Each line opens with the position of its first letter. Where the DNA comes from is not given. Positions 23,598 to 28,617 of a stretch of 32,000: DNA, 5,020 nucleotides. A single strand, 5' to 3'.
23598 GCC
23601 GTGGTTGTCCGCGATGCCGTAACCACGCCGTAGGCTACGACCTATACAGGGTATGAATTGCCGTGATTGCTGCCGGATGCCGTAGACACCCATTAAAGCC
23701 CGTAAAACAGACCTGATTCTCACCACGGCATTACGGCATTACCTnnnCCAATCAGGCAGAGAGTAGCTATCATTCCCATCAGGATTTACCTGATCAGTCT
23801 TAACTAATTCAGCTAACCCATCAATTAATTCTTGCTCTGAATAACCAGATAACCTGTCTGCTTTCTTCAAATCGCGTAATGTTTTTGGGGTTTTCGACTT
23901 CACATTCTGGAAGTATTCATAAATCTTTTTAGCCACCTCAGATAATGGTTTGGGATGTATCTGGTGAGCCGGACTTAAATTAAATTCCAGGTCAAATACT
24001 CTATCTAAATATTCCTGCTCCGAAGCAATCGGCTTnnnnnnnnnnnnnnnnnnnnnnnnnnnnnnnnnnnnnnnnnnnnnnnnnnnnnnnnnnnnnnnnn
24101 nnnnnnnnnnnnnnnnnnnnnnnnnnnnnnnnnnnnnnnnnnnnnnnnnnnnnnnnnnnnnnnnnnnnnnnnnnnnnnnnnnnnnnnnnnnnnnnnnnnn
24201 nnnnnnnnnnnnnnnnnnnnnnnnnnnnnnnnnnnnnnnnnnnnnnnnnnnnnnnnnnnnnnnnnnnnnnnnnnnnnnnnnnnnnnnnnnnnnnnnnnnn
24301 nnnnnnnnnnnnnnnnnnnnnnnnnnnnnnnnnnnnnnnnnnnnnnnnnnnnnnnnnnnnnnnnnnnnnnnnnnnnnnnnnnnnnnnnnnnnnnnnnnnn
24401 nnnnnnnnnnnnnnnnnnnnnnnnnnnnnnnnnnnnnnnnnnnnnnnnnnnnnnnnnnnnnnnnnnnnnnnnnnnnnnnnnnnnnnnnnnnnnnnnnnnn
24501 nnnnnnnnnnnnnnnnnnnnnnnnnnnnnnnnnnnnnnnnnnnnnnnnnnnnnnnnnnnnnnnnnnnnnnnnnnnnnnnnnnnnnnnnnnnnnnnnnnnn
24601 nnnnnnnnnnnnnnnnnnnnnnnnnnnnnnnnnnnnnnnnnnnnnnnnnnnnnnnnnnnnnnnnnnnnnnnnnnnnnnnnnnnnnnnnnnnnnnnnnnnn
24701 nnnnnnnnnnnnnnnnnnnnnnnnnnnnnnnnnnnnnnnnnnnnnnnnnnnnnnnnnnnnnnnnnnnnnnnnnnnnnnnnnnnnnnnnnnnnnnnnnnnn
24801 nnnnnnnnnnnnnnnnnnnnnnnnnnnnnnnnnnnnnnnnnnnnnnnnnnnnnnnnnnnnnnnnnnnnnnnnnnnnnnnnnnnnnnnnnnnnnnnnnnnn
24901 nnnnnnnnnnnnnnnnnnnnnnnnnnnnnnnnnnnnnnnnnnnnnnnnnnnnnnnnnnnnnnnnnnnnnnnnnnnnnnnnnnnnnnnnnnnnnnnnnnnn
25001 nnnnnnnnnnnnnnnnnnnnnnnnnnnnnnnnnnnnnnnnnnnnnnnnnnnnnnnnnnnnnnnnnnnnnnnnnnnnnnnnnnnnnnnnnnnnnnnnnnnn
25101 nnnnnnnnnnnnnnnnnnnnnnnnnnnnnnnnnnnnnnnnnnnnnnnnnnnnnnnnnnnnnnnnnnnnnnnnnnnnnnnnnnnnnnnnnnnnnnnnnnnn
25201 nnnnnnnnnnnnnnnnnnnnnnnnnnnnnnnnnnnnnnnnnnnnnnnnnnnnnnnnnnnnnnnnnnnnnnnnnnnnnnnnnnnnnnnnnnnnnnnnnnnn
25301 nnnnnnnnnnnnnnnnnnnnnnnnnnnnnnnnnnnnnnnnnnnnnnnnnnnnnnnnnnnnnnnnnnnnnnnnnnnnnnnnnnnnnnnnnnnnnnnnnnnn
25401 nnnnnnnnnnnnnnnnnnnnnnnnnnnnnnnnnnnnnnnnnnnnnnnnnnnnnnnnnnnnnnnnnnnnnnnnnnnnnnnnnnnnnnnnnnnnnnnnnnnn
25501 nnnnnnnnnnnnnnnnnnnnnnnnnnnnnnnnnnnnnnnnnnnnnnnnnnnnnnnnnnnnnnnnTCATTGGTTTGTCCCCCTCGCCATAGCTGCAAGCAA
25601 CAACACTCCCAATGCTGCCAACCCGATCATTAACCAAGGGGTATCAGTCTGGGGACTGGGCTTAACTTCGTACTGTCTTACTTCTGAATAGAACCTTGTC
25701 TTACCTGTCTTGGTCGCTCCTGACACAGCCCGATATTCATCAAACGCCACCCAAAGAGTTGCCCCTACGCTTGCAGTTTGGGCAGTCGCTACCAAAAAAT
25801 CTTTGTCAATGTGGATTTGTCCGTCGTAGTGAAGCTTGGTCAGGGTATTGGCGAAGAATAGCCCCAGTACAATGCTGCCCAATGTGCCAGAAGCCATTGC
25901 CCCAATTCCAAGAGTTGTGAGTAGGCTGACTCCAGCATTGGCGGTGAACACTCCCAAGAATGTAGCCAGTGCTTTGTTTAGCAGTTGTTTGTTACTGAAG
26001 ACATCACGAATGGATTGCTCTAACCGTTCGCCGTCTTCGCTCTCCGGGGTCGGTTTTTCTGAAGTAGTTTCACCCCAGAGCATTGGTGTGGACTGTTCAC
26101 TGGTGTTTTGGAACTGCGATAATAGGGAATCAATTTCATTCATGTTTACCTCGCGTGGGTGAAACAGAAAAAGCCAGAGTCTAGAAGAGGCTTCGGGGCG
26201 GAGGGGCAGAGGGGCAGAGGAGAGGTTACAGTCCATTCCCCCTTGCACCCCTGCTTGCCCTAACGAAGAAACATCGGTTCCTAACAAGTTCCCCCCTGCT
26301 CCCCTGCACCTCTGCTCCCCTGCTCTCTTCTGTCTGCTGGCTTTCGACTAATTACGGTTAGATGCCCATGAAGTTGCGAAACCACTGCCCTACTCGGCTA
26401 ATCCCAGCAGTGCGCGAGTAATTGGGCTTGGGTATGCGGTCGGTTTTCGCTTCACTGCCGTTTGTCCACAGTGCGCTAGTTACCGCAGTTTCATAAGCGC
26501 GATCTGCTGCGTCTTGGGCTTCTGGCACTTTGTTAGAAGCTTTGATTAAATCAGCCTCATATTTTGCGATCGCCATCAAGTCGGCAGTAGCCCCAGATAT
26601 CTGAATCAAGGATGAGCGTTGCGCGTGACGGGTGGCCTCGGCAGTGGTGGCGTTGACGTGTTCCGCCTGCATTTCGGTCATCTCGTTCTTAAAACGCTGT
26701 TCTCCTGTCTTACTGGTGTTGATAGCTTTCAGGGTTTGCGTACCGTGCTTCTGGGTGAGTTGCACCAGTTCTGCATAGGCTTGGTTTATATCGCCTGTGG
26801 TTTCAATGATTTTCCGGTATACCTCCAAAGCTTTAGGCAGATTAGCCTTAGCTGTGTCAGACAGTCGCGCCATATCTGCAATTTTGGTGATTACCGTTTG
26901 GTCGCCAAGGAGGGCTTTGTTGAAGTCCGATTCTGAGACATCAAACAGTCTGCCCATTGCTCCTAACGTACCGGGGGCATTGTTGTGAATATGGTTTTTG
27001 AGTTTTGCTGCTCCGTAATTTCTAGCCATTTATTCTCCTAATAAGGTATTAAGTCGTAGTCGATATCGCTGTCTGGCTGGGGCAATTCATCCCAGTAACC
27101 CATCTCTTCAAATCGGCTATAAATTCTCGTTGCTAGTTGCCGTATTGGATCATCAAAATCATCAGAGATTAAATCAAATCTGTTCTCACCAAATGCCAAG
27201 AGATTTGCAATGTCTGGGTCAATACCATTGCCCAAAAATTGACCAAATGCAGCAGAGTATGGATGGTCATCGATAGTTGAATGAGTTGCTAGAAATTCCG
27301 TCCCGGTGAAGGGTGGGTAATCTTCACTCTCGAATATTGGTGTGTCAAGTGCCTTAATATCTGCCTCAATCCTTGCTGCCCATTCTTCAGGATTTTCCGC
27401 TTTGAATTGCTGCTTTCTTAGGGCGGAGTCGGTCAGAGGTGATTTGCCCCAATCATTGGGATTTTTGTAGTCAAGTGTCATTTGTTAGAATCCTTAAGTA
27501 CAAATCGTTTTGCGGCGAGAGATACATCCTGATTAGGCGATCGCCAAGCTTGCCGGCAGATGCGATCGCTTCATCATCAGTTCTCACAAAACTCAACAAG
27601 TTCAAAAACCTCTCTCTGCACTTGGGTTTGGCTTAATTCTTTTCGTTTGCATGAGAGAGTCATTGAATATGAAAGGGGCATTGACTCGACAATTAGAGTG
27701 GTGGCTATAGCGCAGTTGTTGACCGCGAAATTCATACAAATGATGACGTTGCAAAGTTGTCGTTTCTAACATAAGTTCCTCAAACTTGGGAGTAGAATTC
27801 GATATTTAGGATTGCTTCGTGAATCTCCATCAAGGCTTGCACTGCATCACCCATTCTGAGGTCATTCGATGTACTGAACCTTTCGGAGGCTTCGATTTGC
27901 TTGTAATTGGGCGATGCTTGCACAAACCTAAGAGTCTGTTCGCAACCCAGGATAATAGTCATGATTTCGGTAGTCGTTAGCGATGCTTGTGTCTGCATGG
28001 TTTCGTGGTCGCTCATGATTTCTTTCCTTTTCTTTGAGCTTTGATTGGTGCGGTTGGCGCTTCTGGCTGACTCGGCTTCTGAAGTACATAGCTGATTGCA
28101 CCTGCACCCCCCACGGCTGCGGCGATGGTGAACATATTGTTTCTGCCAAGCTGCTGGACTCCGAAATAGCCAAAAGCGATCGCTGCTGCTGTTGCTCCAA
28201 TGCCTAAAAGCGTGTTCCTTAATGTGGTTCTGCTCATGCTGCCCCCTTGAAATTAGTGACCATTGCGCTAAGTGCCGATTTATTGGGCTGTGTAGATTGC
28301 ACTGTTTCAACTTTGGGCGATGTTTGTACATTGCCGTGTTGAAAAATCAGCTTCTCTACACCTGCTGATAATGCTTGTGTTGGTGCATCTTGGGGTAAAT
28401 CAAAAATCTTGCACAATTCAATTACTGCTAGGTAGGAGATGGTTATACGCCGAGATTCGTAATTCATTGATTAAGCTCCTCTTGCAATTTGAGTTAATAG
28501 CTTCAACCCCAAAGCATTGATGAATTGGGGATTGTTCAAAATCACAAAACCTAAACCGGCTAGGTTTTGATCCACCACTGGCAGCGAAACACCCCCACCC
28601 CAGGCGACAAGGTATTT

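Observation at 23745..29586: Actin-like ATPase to small membrane proteins to FtsK/TraB-like translocase: compact operon that may be an undescribed DNA transfer/segregation machine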

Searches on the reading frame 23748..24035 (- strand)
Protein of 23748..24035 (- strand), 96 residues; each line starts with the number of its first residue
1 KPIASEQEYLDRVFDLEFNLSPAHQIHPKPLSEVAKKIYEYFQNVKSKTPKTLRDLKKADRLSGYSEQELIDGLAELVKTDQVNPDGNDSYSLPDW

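Call 78: predict_structure(alignment_id=A4)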
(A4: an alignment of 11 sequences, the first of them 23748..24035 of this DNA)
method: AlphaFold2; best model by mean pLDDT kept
length: 96 residues; sequences in the alignment: 11
mean_pLDDT: 76.3   pTM: 0.58
mean pLDDT of the five models: 76.3, 76.2, 73.5, 72.3, 71.9
residues with pLDDT >= 90: 22; 70-90: 44; 50-70: 19; < 50: 11
segments of 3 or more residues with pLDDT < 50: 1-3, 19-21, 23-27
pLDDT, mean of each block of 10 residues (from residue 1): 55 53 51 89 82 89 89 91 87 80
secondary structure, 60 per line:
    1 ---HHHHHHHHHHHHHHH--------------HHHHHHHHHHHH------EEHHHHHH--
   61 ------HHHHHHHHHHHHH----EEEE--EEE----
elements in order: H4-18 H33-44 H53-58 H67-79 E84-87 E90-92

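Call 80: fold_search(model_id=the predicted structure, library=pdb)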
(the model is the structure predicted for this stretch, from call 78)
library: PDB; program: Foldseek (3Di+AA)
matches with E <= 10: 1351; with E <= 0.001: 0
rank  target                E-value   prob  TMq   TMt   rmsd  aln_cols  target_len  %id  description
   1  1j75_A                2.1e-02  1.00  0.54  0.86   1.4        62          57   19  Crystal Structure of the DNA-Binding Domain Zalpha of DLM-1 Bound to Z-DNA (released 2001-09-01)
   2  1ft9_A                2.6e-02  1.00  0.53  0.26   9.2       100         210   17  STRUCTURE OF THE REDUCED (FEII) CO-SENSING PROTEIN FROM R. RUBRUM (released 2000-10-09)
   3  9f27_MODEL_1_A        2.8e-02  1.00  0.53  0.54   4.9        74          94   19  Solution structure of the Pyrococcus abyssi Rpa2 winged-helix domain (released 2024-12-04)
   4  9f2a_C                3.4e-02  1.00  0.49  0.70   2.5        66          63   21  Pyrococcus abyssi PolD in complex with Rpa2 winged-helix domain class 2 (composite map) (released 2024-12-04)
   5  9day_A                4.1e-02  0.94  0.46  0.21  10.0        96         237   23  Crystal Structure of the Transcriptional Regulator HcpR from Porphyromonas Gingivalis (released 2026-01-28)
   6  9f26_C                4.3e-02  0.99  0.51  0.60   8.5        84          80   20  Crystal structure of the PriS_PriL-Rpa2WH ternary complex from P. abyssi (released 2024-12-04)
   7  9pd4_O                4.6e-02  0.99  0.58  0.30   9.4        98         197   14  NER dual incision complex - DuIM (released 2026-02-18)
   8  2pjp_A                4.9e-02  1.00  0.49  0.40   2.5        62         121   22  Structure of the mRNA-binding domain of elongation factor SelB from E.coli in complex with SECIS RNA (released 2007-10-30)
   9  3b73_B                5.2e-02  1.00  0.58  0.62   1.7        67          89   16  Crystal structure of the PhiH1 repressor-like protein from Haloarcula marismortui (released 2007-11-13)
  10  9j8g_A                5.6e-02  1.00  0.55  0.86   1.5        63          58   19  mouse zbp1 hybrid complex (released 2025-06-25)
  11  2lnb_MODEL_1_A        5.6e-02  1.00  0.53  0.62   6.4        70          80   20  Solution NMR structure of N-terminal domain (6-74) of human ZBP1 protein, Northeast Structural Genomics Consor (released 2012-01-18)
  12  3mzh_A                5.6e-02  0.94  0.46  0.22  10.8        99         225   14  Crystal structure of cAMP receptor protein from mycobacterium tuberculosis in complex with cAMP and its DNA binding el (released 2011-06-08)
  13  7bzh_MODEL_1_A        6.3e-02  1.00  0.51  0.78   2.0        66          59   18  Solution structure of a DNA binding protein from Sulfolobus islandicus (released 2021-04-28)
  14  1ft9_B                6.3e-02  0.97  0.47  0.24   8.0       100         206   16  STRUCTURE OF THE REDUCED (FEII) CO-SENSING PROTEIN FROM R. RUBRUM (released 2000-10-09)
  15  9j89_A                7.2e-02  1.00  0.52  0.76   1.5        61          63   20  zbp1 nucleic acid complex (released 2025-06-25)
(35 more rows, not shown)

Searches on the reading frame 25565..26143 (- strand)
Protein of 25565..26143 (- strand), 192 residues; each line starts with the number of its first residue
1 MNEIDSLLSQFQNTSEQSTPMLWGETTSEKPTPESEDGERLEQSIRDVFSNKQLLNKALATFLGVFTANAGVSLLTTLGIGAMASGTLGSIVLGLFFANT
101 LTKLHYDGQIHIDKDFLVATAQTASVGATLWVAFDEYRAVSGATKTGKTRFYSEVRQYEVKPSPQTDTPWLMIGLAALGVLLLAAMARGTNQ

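Call 5: search_protein_families(library=pfam, proteins=[window:25565-26143:-], max_evalue=1)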
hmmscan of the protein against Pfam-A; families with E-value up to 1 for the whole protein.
window:25565-26143:- (192 aa): 1 family
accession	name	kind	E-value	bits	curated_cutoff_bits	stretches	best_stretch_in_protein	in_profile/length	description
PF13972.11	TetR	-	0.097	12.9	25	1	97-149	69-119/144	Bacterial transcriptional repressor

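Call 6: search_protein_families(library=phrogs, proteins=[window:25565-26143:-], max_evalue=1)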
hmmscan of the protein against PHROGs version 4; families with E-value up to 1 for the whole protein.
window:25565-26143:- (192 aa): 0 families

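Call 7: search_protein_families(library=ncbifam, proteins=[window:25565-26143:-], max_evalue=1)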
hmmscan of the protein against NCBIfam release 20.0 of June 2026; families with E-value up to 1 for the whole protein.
window:25565-26143:- (192 aa): 4 families
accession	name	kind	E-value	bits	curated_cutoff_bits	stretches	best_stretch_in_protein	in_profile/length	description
NF040980.1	Ve_Inv_Crono_N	equivalog_domain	0.00074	18.6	710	1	45-163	103-217/350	inverse autotransporter invasin Inv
NF000768.0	PRK00051.1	equivalog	0.026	14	126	1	110-157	16-64/131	phosphoribosyl-AMP cyclohydrolase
NF049871.2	cytotoxin_MakA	exception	0.027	13.4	320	1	50-94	184-229/354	alpha-pore-forming cytotoxin MakA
NF049857.1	InaC_CT813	equivalog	0.033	14.1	200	1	46-117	25-99/241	inclusion membrane protein InaC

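Call 50: search_protein_families(library=padloc, proteins=[window:25565-26143:-], max_evalue=0.1)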
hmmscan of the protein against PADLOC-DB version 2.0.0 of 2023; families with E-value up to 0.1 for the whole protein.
window:25565-26143:- (192 aa): 0 families

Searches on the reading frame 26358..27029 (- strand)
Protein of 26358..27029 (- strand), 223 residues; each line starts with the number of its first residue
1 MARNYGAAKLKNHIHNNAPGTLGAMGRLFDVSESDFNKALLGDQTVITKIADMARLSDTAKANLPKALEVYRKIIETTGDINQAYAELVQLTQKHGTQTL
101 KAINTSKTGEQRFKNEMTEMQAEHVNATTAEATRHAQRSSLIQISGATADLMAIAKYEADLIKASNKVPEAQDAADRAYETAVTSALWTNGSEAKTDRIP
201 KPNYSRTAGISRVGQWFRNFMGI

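Call 5: search_protein_families(library=pfam, proteins=[window:26358-27029:-], max_evalue=1)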
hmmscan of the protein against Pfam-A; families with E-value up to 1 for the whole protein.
window:26358-27029:- (223 aa): 1 family
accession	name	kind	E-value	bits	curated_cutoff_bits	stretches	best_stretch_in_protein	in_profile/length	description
PF09361.15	Phasin_2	-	0.092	13.4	24.9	1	56-140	3-82/100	Phasin protein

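Call 6: search_protein_families(library=phrogs, proteins=[window:26358-27029:-], max_evalue=1)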
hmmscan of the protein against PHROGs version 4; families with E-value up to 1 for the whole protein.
window:26358-27029:- (223 aa): 1 family
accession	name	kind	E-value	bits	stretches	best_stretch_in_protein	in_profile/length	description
phrog_5960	-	unknown function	0.11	12.9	1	62-143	176-256/406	-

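Call 7: search_protein_families(library=ncbifam, proteins=[window:26358-27029:-], max_evalue=1)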
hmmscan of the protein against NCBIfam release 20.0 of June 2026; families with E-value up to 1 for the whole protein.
window:26358-27029:- (223 aa): 1 family
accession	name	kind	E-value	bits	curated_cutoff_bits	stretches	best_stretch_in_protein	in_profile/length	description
NF045829.1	UU052_fam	exception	0.027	13.2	210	1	51-149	559-651/662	MSC_0620 family F1-like ATPase-associated subunit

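Call 50: search_protein_families(library=padloc, proteins=[window:26358-27029:-], max_evalue=0.1)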
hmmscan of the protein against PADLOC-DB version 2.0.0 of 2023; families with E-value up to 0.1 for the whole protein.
window:26358-27029:- (223 aa): 0 families

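Call 87: find_homologous_proteins(query=window:26358-27029:-, max_evalue=0.001)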
Query window:26358-27029:- (223 aa): 31 proteins with E <= 0.001 among 310 candidates.
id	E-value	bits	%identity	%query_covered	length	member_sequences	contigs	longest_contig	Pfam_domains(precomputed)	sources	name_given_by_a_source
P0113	3.7e-134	463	96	100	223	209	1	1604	-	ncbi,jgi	jgi:hypothetical protein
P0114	1.1e-127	442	92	100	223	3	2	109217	-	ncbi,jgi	jgi:hypothetical protein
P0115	4.3e-124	430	89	100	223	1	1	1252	-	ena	-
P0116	1.8e-123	428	88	100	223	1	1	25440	-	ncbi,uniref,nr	ncbi:hypothetical protein A6770_33995 [Nostoc minutum NIES-26]|uniref:Uncharacterized protein n=1 Ta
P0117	2.1e-115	402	84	100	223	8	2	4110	-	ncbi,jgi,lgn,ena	ncbi:MAG: hypothetical protein C4323_23790 [Mastigocladus sp. ERB_26_2]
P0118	2.2e-113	395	82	100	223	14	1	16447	-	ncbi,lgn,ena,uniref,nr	ncbi:MAG: hypothetical protein HWQ38_36070 [Nostoc sp. NMS7]|uniref:hypothetical protein n=1 Tax=Nos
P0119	2.7e-111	388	83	100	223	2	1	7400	-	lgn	-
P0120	3.9e-110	384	80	100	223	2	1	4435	-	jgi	jgi:hypothetical protein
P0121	4.7e-110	384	81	100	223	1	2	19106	-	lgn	-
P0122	5.1e-107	374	78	100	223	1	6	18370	-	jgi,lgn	jgi:hypothetical protein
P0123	1.3e-105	370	77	100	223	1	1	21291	-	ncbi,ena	-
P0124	2.5e-105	369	76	100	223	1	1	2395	-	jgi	jgi:hypothetical protein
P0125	7.3e-100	351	74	100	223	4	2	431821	-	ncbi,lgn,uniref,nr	ncbi:hypothetical protein Cylst_6496 (plasmid) [Cylindrospermum stagnale PCC 7417]|uniref:Uncharacte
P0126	1.7e-98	346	71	100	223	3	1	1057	-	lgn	-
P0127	2.7e-96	339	71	99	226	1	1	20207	-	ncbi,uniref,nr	ncbi:hypothetical protein VB713_12410 [Anabaena cylindrica UHCC 0172]|uniref:hypothetical protein n=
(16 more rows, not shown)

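Call 91: search_solved_structures(query=A5, max_evalue=1)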
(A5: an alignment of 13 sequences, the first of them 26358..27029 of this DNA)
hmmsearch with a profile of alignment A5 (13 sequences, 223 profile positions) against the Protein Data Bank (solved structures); distinct sequences matched with E-value up to 1: 2.
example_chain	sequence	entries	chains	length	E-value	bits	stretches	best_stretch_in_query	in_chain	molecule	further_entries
3r7k_A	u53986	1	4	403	0.22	14.6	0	102-153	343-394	Probable acyl CoA dehydrogenase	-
2k6i_A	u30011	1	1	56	0.26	14.3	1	94-137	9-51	Uncharacterized protein MJ0223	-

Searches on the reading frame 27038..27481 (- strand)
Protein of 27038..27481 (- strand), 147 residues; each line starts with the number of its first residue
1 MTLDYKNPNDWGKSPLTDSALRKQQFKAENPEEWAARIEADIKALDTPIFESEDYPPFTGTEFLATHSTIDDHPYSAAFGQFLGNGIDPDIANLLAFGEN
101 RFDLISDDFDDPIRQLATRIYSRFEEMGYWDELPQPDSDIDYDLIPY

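Call 5: search_protein_families(library=pfam, proteins=[window:27038-27481:-], max_evalue=1)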
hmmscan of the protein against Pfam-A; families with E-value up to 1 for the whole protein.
window:27038-27481:- (147 aa): 1 family
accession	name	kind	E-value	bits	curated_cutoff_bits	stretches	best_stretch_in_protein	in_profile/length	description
PF06621.17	SIM_C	-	0.05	13.9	27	1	9-37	47-76/309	Single-minded protein C-terminus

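Call 6: search_protein_families(library=phrogs, proteins=[window:27038-27481:-], max_evalue=1)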
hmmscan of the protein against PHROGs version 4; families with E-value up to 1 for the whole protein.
window:27038-27481:- (147 aa): 0 families

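Call 7: search_protein_families(library=ncbifam, proteins=[window:27038-27481:-], max_evalue=1)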
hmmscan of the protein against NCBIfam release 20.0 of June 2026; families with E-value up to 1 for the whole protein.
window:27038-27481:- (147 aa): 0 families

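Call 50: search_protein_families(library=padloc, proteins=[window:27038-27481:-], max_evalue=0.1)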
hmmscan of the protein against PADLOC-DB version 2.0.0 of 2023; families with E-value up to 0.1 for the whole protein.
window:27038-27481:- (147 aa): 0 families

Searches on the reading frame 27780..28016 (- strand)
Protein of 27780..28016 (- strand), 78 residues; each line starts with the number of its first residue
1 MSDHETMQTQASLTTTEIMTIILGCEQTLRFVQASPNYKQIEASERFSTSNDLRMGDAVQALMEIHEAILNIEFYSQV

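Call 5: search_protein_families(library=pfam, proteins=[window:27780-28016:-], max_evalue=1)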
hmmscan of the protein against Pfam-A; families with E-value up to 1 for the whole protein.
window:27780-28016:- (78 aa): 0 families

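Call 6: search_protein_families(library=phrogs, proteins=[window:27780-28016:-], max_evalue=1)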
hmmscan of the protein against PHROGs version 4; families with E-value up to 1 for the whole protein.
window:27780-28016:- (78 aa): 1 family
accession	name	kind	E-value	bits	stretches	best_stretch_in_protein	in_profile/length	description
phrog_31750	-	unknown function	2e-17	64.1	1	13-74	3-64/72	-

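Call 7: search_protein_families(library=ncbifam, proteins=[window:27780-28016:-], max_evalue=1)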
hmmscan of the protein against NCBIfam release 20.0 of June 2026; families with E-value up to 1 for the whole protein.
window:27780-28016:- (78 aa): 0 families

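Call 50: search_protein_families(library=padloc, proteins=[window:27780-28016:-], max_evalue=0.1)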
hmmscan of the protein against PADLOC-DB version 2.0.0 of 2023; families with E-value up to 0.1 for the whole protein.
window:27780-28016:- (78 aa): 0 families

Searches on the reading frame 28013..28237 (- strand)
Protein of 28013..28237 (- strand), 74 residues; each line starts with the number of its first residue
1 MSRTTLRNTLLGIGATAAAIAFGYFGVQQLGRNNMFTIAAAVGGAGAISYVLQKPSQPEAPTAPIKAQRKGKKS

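Call 5: search_protein_families(library=pfam, proteins=[window:28013-28237:-], max_evalue=1)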
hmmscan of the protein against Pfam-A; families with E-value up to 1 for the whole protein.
window:28013-28237:- (74 aa): 1 family
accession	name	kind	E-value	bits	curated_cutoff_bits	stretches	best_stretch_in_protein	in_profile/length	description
PF07690.21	MFS_1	-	0.0028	17.1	33.4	1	4-63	123-184/347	Major Facilitator Superfamily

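Call 6: search_protein_families(library=phrogs, proteins=[window:28013-28237:-], max_evalue=1)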
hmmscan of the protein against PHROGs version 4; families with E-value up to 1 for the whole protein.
window:28013-28237:- (74 aa): 3 families
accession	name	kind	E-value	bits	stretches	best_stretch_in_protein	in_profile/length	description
phrog_2034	-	unknown function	0.0044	16.7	1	13-63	148-198/406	-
phrog_19885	-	unknown function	0.014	16.8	1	41-64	7-28/43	-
phrog_21241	-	other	0.12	13.6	1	6-54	26-74/128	protease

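Call 7: search_protein_families(library=ncbifam, proteins=[window:28013-28237:-], max_evalue=1)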
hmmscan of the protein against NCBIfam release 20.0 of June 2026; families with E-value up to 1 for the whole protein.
window:28013-28237:- (74 aa): 2 families
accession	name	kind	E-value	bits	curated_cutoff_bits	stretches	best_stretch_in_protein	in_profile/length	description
NF040686.1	TcpD_dom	domain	0.0047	16.8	24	1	12-56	4-48/63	TcpD family membrane protein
NF045534.1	small_EYxxD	equivalog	0.14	11.8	29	1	34-54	8-28/37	EYxxD motif small membrane protein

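Call 50: search_protein_families(library=padloc, proteins=[window:28013-28237:-], max_evalue=0.1)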
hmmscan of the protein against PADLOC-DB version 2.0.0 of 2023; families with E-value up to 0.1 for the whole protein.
window:28013-28237:- (74 aa): 0 families

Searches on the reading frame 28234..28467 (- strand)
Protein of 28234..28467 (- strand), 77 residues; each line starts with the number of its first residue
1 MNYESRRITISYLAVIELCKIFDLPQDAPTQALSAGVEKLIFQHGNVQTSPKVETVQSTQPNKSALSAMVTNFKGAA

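Call 5: search_protein_families(library=pfam, proteins=[window:28234-28467:-], max_evalue=1)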
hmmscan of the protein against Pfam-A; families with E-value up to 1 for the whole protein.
window:28234-28467:- (77 aa): 0 families

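Call 6: search_protein_families(library=phrogs, proteins=[window:28234-28467:-], max_evalue=1)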
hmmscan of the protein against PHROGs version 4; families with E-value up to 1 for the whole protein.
window:28234-28467:- (77 aa): 0 families

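Call 7: search_protein_families(library=ncbifam, proteins=[window:28234-28467:-], max_evalue=1)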
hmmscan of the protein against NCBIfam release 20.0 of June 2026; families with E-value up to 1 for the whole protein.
window:28234-28467:- (77 aa): 0 families

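Call 50: search_protein_families(library=padloc, proteins=[window:28234-28467:-], max_evalue=0.1)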
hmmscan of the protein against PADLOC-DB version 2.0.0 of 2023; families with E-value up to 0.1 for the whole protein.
window:28234-28467:- (77 aa): 0 families
